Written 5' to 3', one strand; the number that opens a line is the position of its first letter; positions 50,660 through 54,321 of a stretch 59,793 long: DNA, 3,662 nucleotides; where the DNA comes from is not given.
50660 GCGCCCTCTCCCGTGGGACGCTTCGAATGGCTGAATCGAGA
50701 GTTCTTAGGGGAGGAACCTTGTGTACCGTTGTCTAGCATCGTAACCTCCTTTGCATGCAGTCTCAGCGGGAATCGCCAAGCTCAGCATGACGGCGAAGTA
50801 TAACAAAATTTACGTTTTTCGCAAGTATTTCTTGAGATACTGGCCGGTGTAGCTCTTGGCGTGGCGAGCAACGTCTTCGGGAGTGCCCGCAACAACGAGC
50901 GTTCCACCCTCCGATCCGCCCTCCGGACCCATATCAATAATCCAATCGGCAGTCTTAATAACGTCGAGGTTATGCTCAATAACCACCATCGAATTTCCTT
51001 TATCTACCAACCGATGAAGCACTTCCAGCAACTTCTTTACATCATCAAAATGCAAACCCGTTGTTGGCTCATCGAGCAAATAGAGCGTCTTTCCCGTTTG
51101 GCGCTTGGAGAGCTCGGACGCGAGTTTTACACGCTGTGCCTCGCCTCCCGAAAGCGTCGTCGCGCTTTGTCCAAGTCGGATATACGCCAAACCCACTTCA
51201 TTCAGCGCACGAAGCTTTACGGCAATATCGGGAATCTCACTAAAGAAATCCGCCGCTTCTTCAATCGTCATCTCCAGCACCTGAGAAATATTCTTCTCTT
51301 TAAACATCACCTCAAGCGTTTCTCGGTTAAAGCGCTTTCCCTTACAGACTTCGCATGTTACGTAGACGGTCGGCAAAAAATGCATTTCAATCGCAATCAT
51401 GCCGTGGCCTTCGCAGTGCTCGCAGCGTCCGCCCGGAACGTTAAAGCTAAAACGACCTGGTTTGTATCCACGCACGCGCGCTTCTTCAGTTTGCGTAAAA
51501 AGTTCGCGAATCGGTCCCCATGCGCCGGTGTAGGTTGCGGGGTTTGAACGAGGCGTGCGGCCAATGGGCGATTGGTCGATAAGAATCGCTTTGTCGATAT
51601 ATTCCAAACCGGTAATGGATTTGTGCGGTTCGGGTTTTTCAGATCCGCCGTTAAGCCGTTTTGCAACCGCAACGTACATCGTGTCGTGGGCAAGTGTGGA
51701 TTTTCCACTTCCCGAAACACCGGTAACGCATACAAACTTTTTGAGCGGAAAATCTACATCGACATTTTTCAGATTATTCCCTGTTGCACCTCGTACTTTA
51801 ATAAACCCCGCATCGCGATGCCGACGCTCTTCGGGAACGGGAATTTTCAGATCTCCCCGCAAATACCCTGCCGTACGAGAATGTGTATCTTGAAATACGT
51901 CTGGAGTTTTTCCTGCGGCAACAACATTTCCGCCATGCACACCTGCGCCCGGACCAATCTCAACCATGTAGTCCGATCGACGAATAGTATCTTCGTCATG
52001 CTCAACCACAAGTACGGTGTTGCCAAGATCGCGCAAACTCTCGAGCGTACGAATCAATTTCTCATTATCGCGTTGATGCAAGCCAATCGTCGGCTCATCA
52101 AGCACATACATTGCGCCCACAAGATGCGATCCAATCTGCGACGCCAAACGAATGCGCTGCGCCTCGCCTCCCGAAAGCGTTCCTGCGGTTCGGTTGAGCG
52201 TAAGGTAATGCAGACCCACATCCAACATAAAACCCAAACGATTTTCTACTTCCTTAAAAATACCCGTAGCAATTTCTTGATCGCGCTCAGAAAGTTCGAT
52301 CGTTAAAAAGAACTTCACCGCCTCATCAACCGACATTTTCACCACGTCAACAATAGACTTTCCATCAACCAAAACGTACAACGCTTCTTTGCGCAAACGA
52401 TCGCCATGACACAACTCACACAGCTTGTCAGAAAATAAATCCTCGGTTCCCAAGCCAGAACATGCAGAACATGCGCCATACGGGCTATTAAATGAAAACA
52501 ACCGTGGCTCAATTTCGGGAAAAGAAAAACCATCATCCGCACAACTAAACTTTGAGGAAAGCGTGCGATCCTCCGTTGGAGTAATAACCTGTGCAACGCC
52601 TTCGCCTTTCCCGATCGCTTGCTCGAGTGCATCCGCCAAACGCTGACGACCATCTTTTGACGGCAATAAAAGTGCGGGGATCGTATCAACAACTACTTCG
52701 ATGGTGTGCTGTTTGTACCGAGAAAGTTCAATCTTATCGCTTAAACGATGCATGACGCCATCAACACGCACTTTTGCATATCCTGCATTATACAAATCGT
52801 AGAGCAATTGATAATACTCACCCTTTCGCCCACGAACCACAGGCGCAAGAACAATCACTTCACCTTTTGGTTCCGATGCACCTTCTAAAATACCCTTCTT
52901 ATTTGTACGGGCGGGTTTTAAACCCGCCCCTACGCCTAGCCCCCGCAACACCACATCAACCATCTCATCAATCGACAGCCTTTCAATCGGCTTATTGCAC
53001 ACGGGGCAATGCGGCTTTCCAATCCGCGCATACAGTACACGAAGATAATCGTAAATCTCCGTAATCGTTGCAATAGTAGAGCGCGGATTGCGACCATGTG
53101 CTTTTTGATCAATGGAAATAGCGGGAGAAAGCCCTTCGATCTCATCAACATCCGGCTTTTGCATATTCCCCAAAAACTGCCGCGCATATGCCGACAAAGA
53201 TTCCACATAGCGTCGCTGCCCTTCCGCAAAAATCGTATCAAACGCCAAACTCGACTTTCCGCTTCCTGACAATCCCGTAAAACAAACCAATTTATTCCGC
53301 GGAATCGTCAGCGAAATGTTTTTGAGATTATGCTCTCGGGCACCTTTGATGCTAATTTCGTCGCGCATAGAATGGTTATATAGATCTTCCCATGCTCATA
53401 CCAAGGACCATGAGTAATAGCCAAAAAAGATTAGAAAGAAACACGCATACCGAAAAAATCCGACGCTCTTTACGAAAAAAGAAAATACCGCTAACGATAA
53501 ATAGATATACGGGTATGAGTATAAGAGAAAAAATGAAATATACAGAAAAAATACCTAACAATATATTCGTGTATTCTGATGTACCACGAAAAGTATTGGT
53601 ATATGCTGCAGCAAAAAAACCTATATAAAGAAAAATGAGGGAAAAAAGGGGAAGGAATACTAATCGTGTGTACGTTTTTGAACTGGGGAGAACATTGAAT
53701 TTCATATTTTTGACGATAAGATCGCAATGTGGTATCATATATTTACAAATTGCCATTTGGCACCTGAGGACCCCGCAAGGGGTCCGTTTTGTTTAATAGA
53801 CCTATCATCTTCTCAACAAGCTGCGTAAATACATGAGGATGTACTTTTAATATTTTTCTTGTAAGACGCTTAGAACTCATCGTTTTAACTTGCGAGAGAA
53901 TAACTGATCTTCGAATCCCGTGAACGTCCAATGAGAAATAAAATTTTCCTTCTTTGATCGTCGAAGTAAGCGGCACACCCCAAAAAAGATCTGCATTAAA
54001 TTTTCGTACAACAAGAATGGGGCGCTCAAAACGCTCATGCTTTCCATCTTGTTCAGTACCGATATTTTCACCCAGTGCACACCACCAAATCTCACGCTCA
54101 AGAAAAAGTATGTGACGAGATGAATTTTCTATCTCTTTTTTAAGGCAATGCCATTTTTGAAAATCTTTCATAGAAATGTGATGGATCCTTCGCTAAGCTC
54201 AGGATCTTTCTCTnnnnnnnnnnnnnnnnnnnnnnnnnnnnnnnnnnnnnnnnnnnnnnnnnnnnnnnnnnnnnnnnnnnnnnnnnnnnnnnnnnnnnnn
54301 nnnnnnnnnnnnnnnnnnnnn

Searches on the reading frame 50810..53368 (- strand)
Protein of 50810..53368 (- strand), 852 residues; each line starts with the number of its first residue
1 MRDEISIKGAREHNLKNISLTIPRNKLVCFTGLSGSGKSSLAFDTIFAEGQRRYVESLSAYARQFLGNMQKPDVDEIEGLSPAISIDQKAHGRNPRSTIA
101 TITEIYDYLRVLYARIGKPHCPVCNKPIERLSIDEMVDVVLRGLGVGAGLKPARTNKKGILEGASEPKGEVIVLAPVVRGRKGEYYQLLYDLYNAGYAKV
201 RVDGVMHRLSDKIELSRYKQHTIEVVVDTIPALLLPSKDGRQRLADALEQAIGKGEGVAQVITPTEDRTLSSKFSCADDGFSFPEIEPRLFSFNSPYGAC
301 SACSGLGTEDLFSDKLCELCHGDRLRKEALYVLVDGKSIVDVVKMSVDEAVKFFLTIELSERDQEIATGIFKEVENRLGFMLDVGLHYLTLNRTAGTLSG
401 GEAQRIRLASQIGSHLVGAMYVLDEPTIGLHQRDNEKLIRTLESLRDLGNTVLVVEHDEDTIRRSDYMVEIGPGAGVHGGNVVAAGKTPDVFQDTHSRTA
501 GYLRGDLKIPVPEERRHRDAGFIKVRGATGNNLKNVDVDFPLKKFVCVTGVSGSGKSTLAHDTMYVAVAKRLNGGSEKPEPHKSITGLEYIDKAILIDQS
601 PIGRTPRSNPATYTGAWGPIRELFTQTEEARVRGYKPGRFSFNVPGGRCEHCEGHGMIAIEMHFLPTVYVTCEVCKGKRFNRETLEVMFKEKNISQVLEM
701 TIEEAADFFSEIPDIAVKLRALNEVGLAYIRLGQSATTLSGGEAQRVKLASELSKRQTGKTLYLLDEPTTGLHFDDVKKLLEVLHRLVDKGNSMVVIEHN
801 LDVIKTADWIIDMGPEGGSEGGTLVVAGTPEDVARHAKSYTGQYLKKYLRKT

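Call 45: search_protein_families(library=pfam, proteins=[window:50810-53368:-], max_evalue=0.01)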
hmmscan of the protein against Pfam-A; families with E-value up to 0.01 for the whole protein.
window:50810-53368:- (852 aa): 19 families
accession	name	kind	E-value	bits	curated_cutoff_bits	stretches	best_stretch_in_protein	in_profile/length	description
PF17760.6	UvrA_inter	-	2.2e-24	85.9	23.3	1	168-263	16-107/109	UvrA interaction domain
PF00005.33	ABC_tran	-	2.4e-21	77.2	25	2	681-770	57-137/137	ABC transporter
PF02463.25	SMC_N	-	4.8e-11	42.9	40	0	677-813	115-211/220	RecF/RecN/SMC N terminal domain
PF13555.12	AAA_29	-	4.7e-07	29.9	27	0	536-565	15-44/61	P-loop containing region of AAA domain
PF00684.25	DnaJ_CXXCXGXG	-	6e-06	26.9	32.7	0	648-678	17-50/65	DnaJ central domain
PF13304.12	AAA_21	-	6.6e-06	26.8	27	0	745-786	243-284/304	AAA domain, putative AbiEii toxin, Type IV TA system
PF20703.3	nSTAND1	-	2.3e-05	24.6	27.1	0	11-43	19-51/379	Novel STAND NTPase 1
PF13191.12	AAA_16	-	6.7e-05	23.9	32.6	0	544-563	25-44/167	AAA ATPase domain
PF13476.12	AAA_23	-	0.00013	23.1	27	0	5-41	2-35/201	AAA domain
PF13481.12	AAA_25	-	0.00021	21.4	27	0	540-567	30-57/195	AAA domain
PF03193.22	RsgA_GTPase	-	0.00023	21.5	30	0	12-42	94-123/174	RsgA GTPase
PF25199.1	nSTAND_NTPase5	-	0.00026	21.3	34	0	749-829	61-132/145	Novel STAND NTPase 5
PF20720.3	nSTAND3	-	0.00045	20.4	27.2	0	543-570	17-44/155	Novel STAND NTPase 3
PF01583.26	APS_kinase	-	0.00049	20.6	21.1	0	26-43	3-20/152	Adenylylsulphate kinase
PF13671.12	AAA_33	-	0.00077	20.2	27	0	547-564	3-20/143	AAA domain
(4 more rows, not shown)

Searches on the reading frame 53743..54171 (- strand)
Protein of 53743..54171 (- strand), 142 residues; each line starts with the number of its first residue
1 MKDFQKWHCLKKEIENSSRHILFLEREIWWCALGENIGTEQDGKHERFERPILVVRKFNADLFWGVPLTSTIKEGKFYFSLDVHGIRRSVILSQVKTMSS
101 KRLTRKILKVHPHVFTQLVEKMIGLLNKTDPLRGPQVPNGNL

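Call 45: search_protein_families(library=pfam, proteins=[window:53743-54171:-], max_evalue=0.01)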
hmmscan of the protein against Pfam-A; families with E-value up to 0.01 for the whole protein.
window:53743-54171:- (142 aa): 1 family
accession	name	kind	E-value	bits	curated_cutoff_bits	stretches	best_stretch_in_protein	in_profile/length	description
PF02452.23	PemK_toxin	-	4.5e-10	40.1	23.1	1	27-121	4-104/109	PemK-like, MazF-like toxin of type II toxin-antitoxin system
